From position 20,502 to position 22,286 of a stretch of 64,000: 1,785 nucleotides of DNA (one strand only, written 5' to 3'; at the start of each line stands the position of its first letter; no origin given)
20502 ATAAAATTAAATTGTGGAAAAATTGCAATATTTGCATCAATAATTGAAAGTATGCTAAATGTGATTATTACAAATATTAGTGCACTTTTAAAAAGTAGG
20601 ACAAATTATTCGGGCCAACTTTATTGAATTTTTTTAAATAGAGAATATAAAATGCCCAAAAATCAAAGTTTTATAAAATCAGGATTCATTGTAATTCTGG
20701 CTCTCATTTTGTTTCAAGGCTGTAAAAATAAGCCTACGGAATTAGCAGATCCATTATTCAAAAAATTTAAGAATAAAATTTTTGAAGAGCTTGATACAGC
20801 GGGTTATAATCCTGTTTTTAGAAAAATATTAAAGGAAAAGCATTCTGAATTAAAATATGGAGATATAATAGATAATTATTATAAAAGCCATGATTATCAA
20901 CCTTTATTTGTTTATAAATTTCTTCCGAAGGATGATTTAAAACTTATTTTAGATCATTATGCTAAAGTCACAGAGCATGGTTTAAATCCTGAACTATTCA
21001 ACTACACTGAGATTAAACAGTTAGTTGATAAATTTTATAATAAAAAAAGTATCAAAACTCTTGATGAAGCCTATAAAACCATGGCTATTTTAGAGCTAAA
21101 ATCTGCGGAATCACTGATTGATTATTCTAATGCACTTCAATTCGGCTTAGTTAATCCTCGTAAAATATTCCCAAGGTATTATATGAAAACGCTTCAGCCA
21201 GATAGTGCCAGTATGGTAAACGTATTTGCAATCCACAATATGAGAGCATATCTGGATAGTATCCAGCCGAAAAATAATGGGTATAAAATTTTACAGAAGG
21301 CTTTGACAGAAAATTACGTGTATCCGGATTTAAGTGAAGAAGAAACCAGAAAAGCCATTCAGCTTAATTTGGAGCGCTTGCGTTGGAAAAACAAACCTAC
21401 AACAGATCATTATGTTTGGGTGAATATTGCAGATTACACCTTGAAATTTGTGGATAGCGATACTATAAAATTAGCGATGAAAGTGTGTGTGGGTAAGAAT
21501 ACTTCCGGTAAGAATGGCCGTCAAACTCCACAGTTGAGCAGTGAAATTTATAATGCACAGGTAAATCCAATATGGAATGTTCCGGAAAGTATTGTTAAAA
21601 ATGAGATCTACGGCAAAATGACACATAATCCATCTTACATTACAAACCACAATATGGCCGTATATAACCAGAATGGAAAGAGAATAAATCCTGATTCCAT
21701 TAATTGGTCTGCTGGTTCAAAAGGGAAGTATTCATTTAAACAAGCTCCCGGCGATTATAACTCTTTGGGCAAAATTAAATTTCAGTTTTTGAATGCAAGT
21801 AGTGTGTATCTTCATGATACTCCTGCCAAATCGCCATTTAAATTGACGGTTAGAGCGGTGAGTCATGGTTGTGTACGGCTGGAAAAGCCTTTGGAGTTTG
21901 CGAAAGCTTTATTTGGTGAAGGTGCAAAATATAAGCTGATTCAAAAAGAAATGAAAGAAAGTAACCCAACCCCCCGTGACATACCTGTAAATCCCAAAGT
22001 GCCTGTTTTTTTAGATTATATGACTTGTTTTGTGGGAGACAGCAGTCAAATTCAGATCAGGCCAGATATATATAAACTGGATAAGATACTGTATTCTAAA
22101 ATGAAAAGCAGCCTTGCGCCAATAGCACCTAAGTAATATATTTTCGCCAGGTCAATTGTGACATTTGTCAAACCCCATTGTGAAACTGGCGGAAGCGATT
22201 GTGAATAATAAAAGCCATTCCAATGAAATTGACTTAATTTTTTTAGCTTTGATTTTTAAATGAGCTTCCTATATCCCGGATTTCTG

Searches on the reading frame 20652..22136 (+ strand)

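Call 63: search_protein_families(library=pfam, proteins=[window:20652-22136:+], max_evalue=0.00001)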
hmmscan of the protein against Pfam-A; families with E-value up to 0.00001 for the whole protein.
window:20652-22136:+ (494 aa): 2 families
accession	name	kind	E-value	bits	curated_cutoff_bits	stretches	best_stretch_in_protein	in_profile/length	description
PF03734.19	YkuD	-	7.7e-22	78.9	23.4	1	253-418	2-136/146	L,D-transpeptidase catalytic domain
PF20142.4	Scaffold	-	2.9e-21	77.1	24.6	1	73-218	3-139/139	Scaffold domain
